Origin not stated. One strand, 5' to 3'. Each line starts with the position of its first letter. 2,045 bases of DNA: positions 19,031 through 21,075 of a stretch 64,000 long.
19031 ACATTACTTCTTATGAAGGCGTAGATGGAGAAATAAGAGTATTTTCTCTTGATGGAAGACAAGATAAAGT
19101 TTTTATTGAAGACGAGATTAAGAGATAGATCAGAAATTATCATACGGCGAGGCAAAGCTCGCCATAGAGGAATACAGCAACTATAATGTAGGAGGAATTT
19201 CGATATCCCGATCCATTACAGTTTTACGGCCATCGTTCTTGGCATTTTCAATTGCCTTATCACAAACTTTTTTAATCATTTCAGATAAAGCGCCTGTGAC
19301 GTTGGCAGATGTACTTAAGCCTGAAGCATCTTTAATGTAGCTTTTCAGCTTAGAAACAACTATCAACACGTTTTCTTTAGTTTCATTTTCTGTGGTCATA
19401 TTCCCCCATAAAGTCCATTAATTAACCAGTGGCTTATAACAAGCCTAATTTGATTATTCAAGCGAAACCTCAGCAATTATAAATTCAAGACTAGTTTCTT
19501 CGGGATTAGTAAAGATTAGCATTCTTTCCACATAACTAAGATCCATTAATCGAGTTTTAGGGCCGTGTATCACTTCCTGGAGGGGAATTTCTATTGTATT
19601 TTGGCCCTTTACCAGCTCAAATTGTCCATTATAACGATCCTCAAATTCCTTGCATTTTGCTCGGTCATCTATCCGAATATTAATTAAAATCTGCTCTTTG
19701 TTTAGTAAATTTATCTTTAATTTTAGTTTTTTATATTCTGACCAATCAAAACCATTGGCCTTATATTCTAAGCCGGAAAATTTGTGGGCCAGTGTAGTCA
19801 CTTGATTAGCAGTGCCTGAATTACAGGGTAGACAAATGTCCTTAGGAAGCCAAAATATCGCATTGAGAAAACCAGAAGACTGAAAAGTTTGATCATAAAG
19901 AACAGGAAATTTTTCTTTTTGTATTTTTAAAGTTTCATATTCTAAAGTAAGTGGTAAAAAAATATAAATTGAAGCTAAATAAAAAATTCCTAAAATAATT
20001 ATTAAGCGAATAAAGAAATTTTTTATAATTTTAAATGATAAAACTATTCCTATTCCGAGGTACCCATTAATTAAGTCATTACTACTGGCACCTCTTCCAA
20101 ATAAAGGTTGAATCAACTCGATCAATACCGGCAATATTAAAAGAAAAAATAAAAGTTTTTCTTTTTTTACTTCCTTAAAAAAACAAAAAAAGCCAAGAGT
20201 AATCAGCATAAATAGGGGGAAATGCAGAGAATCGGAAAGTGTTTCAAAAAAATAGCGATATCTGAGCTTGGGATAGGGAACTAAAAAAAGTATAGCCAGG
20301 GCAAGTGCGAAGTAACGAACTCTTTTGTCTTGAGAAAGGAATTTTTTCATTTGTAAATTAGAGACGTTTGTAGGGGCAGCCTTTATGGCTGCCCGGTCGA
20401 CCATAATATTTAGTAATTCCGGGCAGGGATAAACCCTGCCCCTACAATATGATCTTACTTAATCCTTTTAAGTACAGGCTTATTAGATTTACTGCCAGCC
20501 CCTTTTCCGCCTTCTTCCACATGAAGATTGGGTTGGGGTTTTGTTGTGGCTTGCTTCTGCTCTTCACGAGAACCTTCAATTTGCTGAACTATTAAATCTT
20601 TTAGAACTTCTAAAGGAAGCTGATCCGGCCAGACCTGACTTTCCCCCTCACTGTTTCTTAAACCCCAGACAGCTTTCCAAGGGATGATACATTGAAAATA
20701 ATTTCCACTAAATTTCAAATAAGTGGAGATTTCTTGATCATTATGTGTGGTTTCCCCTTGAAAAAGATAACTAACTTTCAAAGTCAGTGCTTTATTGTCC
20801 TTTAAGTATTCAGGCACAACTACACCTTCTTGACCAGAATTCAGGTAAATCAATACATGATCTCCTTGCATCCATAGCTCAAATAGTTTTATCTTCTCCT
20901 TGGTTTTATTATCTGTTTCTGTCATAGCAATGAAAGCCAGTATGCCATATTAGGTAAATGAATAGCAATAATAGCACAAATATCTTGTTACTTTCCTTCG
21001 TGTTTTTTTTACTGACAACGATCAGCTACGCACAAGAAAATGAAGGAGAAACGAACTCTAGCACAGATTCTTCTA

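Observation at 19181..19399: Bacterial histone (Bd0055/HBb-like)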

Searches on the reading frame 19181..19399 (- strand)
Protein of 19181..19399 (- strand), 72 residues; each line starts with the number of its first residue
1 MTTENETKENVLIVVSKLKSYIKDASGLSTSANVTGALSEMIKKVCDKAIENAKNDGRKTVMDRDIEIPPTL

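Call 3: search_protein_families(library=pfam, proteins=[window:19181-19399:-], max_evalue=1)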
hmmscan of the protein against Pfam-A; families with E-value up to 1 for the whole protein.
window:19181-19399:- (72 aa): 7 families
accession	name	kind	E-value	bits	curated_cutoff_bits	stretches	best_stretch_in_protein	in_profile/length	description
PF00808.29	CBFD_NFYB_HMF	-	3.2e-06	27.8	21.4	1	34-67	29-62/65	Histone-like transcription factor (CBF/NF-Y) and archaeal histone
PF09123.17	DUF1931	-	0.056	14.1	21.8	1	33-68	20-55/138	Domain of unknown function (DUF1931)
PF10157.14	BORCS6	-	0.083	13.5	35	1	8-55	20-65/101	BLOC-1-related complex sub-unit 6 C-terminal helix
PF00288.32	GHMP_kinases_N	-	0.092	13.4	22.3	1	17-51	21-55/87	GHMP kinases N terminal domain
PF10790.15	DUF2604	-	0.097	13.5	25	1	29-58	14-43/85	Protein of Unknown function (DUF2604)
PF06414.18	Zeta_toxin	-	0.11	12.4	22.3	1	8-55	44-97/199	Zeta toxin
PF07539.18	UTP20_N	-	0.15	10.8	27.6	1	7-62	544-599/615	U3 small nucleolar RNA-associated protein 20, N-terminal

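Call 4: search_solved_structures(query=window:19184-19399:-, max_evalue=10, show_alignments=5)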
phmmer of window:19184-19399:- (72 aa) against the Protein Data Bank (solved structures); distinct sequences matched with E-value up to 10: 16.
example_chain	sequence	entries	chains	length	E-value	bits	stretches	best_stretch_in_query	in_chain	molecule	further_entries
8cmp_A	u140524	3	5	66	1.3e-12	50.7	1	10-68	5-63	CBFD_NFYB_HMF domain-containing protein | Transcription factor CBF/NF-Y/archaeal histone domain-containing protein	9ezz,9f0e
8fvx_A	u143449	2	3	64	1.4e-12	50.5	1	10-68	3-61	CBFD_NFYB_HMF domain-containing protein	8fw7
9qt0_A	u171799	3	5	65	2.8e-05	27.6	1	7-65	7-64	DUF1931 domain-containing protein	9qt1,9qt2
9f2c_A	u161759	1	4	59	0.0016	22.1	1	12-64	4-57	hypothetical protein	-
1a7w_A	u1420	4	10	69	0.0062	20.2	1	18-68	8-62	HISTONE HMFB | PROTEIN (HISTONE HMFB) | HISTONE B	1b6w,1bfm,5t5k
1b67_A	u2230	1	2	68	0.012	19.3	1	28-69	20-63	PROTEIN (HISTONE HMFA)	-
1hta_A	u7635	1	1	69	0.012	19.3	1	28-69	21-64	HISTONE HMFA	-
8bdk_A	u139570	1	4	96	0.019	18.7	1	34-67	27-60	DNA-binding protein HmvA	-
9qv5_A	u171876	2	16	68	0.027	18.2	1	18-68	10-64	Archaeal histone A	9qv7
9qv6_A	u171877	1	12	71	0.029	18.1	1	18-68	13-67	Archaeal histone A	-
1f1e_A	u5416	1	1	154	0.13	16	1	42-68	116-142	HISTONE FOLD PROTEIN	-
1ku5_A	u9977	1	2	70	0.23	15.3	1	36-68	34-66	HPhA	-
8wf8_A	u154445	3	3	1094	0.41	14.5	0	16-60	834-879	PspCas13b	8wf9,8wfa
8wfb_A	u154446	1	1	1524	0.96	13.3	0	16-60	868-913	dPspCas13b-ADAR2DD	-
3te6_A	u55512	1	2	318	1.5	12.7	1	7-57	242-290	Regulatory protein SIR3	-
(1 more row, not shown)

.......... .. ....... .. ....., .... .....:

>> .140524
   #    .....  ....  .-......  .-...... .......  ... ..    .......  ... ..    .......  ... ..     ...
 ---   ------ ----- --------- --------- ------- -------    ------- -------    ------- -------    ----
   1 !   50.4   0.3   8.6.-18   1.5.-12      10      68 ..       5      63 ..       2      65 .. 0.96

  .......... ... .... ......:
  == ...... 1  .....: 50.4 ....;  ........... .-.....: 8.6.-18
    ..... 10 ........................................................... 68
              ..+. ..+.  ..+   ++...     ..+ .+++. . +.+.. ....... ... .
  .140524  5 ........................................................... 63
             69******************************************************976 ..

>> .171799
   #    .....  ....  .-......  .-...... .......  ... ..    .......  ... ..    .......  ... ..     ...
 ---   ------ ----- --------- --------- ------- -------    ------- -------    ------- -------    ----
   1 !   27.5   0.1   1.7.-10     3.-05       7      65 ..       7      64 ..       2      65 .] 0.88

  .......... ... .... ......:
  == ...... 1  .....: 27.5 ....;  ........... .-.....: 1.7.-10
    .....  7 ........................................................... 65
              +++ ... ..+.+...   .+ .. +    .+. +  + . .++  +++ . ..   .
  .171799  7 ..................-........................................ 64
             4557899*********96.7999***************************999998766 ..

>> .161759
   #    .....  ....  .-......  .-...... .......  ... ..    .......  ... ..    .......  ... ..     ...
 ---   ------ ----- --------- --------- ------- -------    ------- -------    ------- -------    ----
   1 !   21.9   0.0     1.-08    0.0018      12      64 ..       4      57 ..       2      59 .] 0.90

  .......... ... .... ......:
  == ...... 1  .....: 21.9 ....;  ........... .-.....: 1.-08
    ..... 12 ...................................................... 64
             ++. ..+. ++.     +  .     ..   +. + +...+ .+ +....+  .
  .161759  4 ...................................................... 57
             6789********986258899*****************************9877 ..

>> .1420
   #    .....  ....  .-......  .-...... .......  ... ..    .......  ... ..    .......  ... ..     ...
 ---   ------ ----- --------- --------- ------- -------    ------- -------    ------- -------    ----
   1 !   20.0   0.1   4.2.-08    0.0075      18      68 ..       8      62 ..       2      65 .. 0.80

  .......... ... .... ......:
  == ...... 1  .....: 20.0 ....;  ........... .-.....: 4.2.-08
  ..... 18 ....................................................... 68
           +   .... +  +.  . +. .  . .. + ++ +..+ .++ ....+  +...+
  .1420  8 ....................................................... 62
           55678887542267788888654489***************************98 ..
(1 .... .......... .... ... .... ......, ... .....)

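Call 6: find_homologous_proteins(query=window:19184-19399:-)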
Query window:19184-19399:- (72 aa): 329 proteins with E <= 0.001 among 329 candidates; the best 120 are listed.
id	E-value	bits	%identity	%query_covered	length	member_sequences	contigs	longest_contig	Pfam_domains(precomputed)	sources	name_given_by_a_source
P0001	2.6e-32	127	93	96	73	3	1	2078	PF00808.30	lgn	-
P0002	4.6e-24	101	56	89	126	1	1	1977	PF00808.30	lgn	-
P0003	1.7e-23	99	73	92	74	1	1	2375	-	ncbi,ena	-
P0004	1.0e-21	93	73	93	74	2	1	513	-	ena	-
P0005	2.8e-21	92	75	85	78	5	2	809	-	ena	-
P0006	5.7e-21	91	63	99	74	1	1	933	-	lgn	-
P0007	6.2e-21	91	70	93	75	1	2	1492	-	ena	-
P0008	8.1e-21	91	63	97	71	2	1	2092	-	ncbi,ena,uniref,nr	ncbi:MAG: hypothetical protein GYA55_01860 [SAR324 cluster bacterium]|uniref:Transcription factor CB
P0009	1.1e-20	90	63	99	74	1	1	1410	-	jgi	-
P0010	1.2e-20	90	73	88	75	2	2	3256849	-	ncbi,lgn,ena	ncbi:MAG: histone-like protein [Bdellovibrionota bacterium]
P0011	3.6e-20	89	69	96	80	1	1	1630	-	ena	-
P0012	3.7e-20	89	66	89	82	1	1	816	-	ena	-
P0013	7.0e-20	88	67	92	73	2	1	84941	-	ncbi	-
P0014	9.5e-20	87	74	81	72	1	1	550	-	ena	-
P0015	1.3e-19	87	66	93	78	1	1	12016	-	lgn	-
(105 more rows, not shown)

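Call 10: find_related_loci(query=window:19184-19399:-, collection=genome_contigs, flank=6000)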
Query window:19184-19399:- (72 aa) in genome_contigs; peptide patterns used: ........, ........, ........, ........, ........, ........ (x = any residue, [..] = any of these).
598 stretches matched a pattern (row limit reached: there are more); 27 encode a relative of the query (tblastn E <= 1e-3); 27 distinct loci.
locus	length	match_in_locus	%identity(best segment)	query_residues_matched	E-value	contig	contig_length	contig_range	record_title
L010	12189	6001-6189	73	4-66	6e-27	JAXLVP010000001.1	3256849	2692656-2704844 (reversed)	MAG: Bdellovibrionota bacterium isolate STL-BDEC1 C1.36.fa-1, whole genome shotgun sequence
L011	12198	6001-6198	67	4-69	3e-26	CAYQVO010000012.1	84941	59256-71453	MAG TPA_asm: uncultured Bdellovibrionales bacterium isolate SRP239243_co2_48 genome assembly, contig: NODE_270_length_84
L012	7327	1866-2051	66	5-66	4e-25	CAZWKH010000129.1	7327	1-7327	MAG TPA_asm: uncultured bacterium isolate binchicken_co342_17 genome assembly, contig: NODE_3034_length_7327_cov_5.53795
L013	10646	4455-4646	66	2-66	3e-24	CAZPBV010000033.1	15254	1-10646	MAG TPA_asm: uncultured Bdellovibrionales bacterium isolate binchicken_co326_109 genome assembly, contig: NODE_1928_leng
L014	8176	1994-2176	70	6-66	5e-23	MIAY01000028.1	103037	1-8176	MAG: Spirochaetes bacterium GWE1_32_154 gwe1_scaffold_42, whole genome shotgun sequence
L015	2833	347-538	59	4-67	4e-22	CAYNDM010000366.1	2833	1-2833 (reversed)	MAG TPA_asm: uncultured Bacteriovoracaceae bacterium isolate SRP144015_co1_124 genome assembly, contig: NODE_13983_lengt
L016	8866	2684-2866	61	11-71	5e-22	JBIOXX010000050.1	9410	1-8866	MAG: bacterium isolate MAG045 k127_1703986, whole genome shotgun sequence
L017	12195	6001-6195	58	2-66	7e-22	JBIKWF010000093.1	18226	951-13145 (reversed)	MAG: Bdellovibrionota bacterium isolate ME2015-09-01_3300035663_group6_bin89 Rohwer_bin1204_scaffold_1811_c1, whole geno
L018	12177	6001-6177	64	12-69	5e-21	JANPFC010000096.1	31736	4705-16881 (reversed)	MAG: Chlamydiota bacterium isolate VAR_78_metabat_106 VAR_78_k141_3261838, whole genome shotgun sequence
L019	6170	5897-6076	62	7-66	2e-20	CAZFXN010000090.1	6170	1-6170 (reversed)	MAG TPA_asm: uncultured Bdellovibrionales bacterium isolate SRP128246_co1_509 genome assembly, contig: NODE_35219_length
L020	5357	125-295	61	10-66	4e-20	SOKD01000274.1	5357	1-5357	MAG: Candidatus Cloacimonadota bacterium isolate E44_bin50 NODE_9301_length_5357_cov_4.409845, whole genome shotgun sequ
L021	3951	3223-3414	59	4-66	4e-20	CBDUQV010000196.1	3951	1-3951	MAG TPA_asm: uncultured bacterium isolate SRR22302361_binner13_Refined_118 genome assembly, contig: ERZ25748748.23118, w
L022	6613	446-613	63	11-66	4e-20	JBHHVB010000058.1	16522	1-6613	MAG: Gammaproteobacteria bacterium isolate S.4.sp3_bin.46 NODE_1274_length_16522_cov_6.115990, whole genome shotgun sequ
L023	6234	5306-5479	59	9-66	2e-19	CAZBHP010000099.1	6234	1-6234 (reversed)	MAG TPA_asm: uncultured bacterium isolate SRP298887_co1_63 genome assembly, contig: NODE_15454_length_6234_cov_4.876032,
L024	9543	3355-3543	57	5-67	7e-19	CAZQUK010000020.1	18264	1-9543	MAG TPA_asm: uncultured Oligoflexia bacterium isolate SRP062349_co3_121 genome assembly, contig: NODE_1382_length_18264_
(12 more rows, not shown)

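Call 21: predict_structure(alignment_id=A1)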
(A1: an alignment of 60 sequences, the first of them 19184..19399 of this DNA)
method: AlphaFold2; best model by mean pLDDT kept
length: 72 residues; sequences in the alignment: 60
mean_pLDDT: 83.6   pTM: 0.57
mean pLDDT of the five models: 83.6, 82.3, 80.8, 80.7, 76.1
residues with pLDDT >= 90: 29; 70-90: 30; 50-70: 12; < 50: 1
segments of 3 or more residues with pLDDT < 50: none
pLDDT, mean of each block of 10 residues (from residue 1): 62 84 91 87 91 92 83 54
secondary structure, 60 per line:
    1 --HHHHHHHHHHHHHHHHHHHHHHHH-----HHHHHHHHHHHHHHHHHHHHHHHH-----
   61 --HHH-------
elements in order: H3-26 H32-55

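Call 25: fold_search(model_id=the predicted structure, library=pdb)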
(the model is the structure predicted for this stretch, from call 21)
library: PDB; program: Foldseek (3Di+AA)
matches with E <= 10: 614; with E <= 0.001: 5
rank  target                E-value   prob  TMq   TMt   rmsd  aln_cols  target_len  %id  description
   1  9ezz_B                1.2e-04  1.00  0.74  0.85   1.7        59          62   51  Bacterial histone protein HBb from Bdellovibrio bacteriovorus bound to DNA (released 2024-06-26)
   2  9ezz_A                1.5e-04  1.00  0.74  0.86   1.7        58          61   52  Bacterial histone protein HBb from Bdellovibrio bacteriovorus bound to DNA (released 2024-06-26)
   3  8fvx                  2.9e-04  1.00  0.73  0.83   1.7        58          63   52  Histone from Bdellovibrio bacteriovorus (released 2023-08-30)
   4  9f0e_A                3.2e-04  1.00  0.72  0.87   1.7        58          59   52  Bacterial histone protein HBb from Bdellovibrio bacteriovorus bound to DNA (released 2024-06-26)
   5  8cmp                  3.9e-04  1.00  0.72  0.88   1.0        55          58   51  DNA-binding bacterial histone protein HBB from Bdellovibrio bacteriovorus (released 2024-03-06)
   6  2cv5_H                6.4e-02  0.99  0.58  0.46   2.7        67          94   16  Crystal structure of human nucleosome core particle (released 2005-06-28)
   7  8y3e_D                7.9e-02  0.99  0.59  0.49   2.7        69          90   16  Cryo-EM structure of the overlapping di-nucleosome (open form) (released 2025-01-29)
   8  3azf_H                9.1e-02  0.99  0.59  0.48   2.6        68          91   15  Crystal Structure of Human Nucleosome Core Particle Containing H3K79Q mutation (released 2011-09-21)
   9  7bp6_D                1.1e-01  0.98  0.55  0.46   2.4        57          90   14  Structural insights into nucleosome reorganization by NAP1-RELATED PROTEIN 1 (NRP1) (released 2020-11-11)
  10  4e45_C                1.1e-01  0.96  0.55  0.46   3.6        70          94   18  Crystal structure of the hMHF1/hMHF2 Histone-Fold Tetramer in Complex with Fanconi Anemia Associated Helicase hFANCM (released 2013-03-20)
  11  6kbb_D                1.1e-01  0.96  0.50  0.41   2.9        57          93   16  Role of the DEF/Y motif of Swc5 in histone H2A.Z deposition (released 2020-01-29)
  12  9f2c_B                1.3e-01  1.00  0.66  0.82   1.1        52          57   33  Archaeal histone protein HTkC from Thermococcus kodakarensis (released 2024-10-02)
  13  8kcc_C                1.3e-01  0.97  0.55  0.44   2.4        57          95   14  Complex of DDM1-nucleosome(H2A.W) complex with DDM1 bound to SHL2 (released 2024-06-26)
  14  1hq3_F                1.3e-01  0.97  0.57  0.47   2.8        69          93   16  CRYSTAL STRUCTURE OF THE HISTONE-CORE-OCTAMER IN KCL/PHOSPHATE (released 2001-01-24)
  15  8ihl_P                1.3e-01  0.95  0.50  0.43   2.7        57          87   16  Overlapping tri-nucleosome (released 2024-01-17)
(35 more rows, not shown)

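Call 31: search_protein_families(library=ncbifam, proteins=[window:19181-19399:-], max_evalue=1)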
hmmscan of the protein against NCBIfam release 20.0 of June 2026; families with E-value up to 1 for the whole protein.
window:19181-19399:- (72 aa): 5 families
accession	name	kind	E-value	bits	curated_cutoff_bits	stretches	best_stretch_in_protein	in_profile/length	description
NF043032.1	archaea_histone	superfamily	2.5e-07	31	50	1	37-67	28-58/60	histone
NF047840.1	lipo_Ag473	exception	0.045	14.5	100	1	4-63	22-82/136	Ag473 family lipoprotein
NF041332.1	KDG_KDGal_kin_Halo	equivalog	0.056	12.9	440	1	21-63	125-166/320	bifunctional 2-dehydro-3-deoxygluconokinase/2-dehydro-3-deoxygalactonokinase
TIGR00549.1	mevalon_kin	equivalog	0.061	12.8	163.05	1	11-52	80-119/276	mevalonate kinase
TIGR02749.1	prenyl_cyano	equivalog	0.099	11.6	383.2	1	18-55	168-205/322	solanesyl diphosphate synthase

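Call 32: search_protein_families(library=pfam, proteins=[L010:4793-5785:+, L010:3431-3952:+], max_evalue=1)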
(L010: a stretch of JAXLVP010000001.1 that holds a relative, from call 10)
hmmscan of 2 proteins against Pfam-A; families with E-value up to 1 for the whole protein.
L010:4793-5785:+ (330 aa): 4 families
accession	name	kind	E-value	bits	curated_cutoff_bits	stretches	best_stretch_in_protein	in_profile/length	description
PF04892.17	VanZ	-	0.00053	21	30.1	1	50-131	54-123/126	VanZ like family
PF23933.1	DUF7269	-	0.0047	17.4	29.1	1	118-215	1-80/162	Family of unknown function (DUF7269)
PF03425.19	CBM_11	-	0.0093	16.5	27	1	172-292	14-135/182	Carbohydrate binding domain (family 11)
PF03631.20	Virul_fac_BrkB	-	0.75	9.8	33.7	1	25-130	123-237/259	Virulence factor BrkB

L010:3431-3952:+ (173 aa): 1 family
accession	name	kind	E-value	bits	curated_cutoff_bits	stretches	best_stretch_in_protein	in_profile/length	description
PF04386.18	SspB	-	0.0096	16.4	27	1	34-110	27-104/156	Stringent starvation protein B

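Call 38: find_encoding_contigs(protein=P0001, flank=2000, max_places=3)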
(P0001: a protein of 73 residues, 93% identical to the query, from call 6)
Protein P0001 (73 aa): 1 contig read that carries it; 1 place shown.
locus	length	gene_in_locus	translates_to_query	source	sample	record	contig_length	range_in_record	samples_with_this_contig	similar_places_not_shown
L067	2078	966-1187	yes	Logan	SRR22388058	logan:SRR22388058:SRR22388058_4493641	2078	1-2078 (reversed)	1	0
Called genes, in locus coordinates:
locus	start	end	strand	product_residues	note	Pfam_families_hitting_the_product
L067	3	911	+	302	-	?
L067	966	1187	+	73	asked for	PF00808:CBFD_NFYB_HMF (weak)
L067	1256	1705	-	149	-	-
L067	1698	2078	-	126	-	?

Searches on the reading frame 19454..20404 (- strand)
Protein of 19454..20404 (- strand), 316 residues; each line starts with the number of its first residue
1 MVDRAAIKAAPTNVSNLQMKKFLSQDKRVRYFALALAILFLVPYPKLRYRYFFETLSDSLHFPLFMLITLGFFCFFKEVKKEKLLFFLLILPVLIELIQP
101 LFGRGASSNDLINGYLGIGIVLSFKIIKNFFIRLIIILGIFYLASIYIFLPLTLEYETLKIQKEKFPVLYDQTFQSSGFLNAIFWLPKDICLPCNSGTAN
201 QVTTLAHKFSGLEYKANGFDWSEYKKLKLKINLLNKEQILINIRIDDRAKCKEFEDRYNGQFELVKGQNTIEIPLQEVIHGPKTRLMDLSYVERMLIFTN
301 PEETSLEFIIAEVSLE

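Call 3: search_protein_families(library=pfam, proteins=[window:19454-20404:-], max_evalue=1)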
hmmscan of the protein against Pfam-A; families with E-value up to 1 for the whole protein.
window:19454-20404:- (316 aa): 2 families
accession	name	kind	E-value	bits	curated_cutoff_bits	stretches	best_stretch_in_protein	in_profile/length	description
PF08547.18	CIA30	-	0.009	16.5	24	1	215-281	59-121/157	Complex I intermediate-associated protein 30 (CIA30)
PF17992.7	Agarase_CBM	-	0.018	15.1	26.3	1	203-253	34-85/178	Agarase CBM like domain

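Call 31: search_protein_families(library=ncbifam, proteins=[window:19454-20404:-], max_evalue=1)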
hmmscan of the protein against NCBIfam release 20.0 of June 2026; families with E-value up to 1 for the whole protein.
window:19454-20404:- (316 aa): 0 families

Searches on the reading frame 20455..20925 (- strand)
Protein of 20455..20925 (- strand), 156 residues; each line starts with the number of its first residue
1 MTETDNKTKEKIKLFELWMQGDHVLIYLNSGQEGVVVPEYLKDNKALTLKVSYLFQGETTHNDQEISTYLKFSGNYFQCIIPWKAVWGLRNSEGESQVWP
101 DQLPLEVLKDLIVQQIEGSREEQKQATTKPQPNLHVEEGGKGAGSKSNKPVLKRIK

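Call 3: search_protein_families(library=pfam, proteins=[window:20455-20925:-], max_evalue=1)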
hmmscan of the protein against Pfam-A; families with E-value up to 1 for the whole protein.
window:20455-20925:- (156 aa): 1 family
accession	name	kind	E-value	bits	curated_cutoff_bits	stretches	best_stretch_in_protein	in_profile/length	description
PF04386.18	SspB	-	0.19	12.2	27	1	23-96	28-102/156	Stringent starvation protein B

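Call 31: search_protein_families(library=ncbifam, proteins=[window:20455-20925:-], max_evalue=1)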
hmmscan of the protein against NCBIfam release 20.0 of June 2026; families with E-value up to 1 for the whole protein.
window:20455-20925:- (156 aa): 3 families
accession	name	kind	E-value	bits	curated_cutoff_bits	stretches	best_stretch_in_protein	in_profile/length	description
NF008764.0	PRK11798.1-4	equivalog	0.025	14.5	191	1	23-132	26-137/143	ClpXP protease specificity-enhancing factor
NF008769.0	PRK11798.2-5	equivalog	0.032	14.2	135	1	29-115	30-117/144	ClpXP protease specificity-enhancing factor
NF008765.0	PRK11798.1-5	equivalog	0.06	13.3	249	1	25-97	24-97/135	ClpXP protease specificity-enhancing factor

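Call 44: search_solved_structures(query=window:20458-20925:-, max_evalue=1)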
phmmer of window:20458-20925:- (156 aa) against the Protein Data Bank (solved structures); distinct sequences matched with E-value up to 1: 2.
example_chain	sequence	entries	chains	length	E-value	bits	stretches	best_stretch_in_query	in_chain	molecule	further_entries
9ogu_F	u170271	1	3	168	0.38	13.9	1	62-145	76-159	Envelope glycoprotein gp160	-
5ja1_B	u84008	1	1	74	0.65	13.2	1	82-117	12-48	Enterobactin biosynthesis protein YbdZ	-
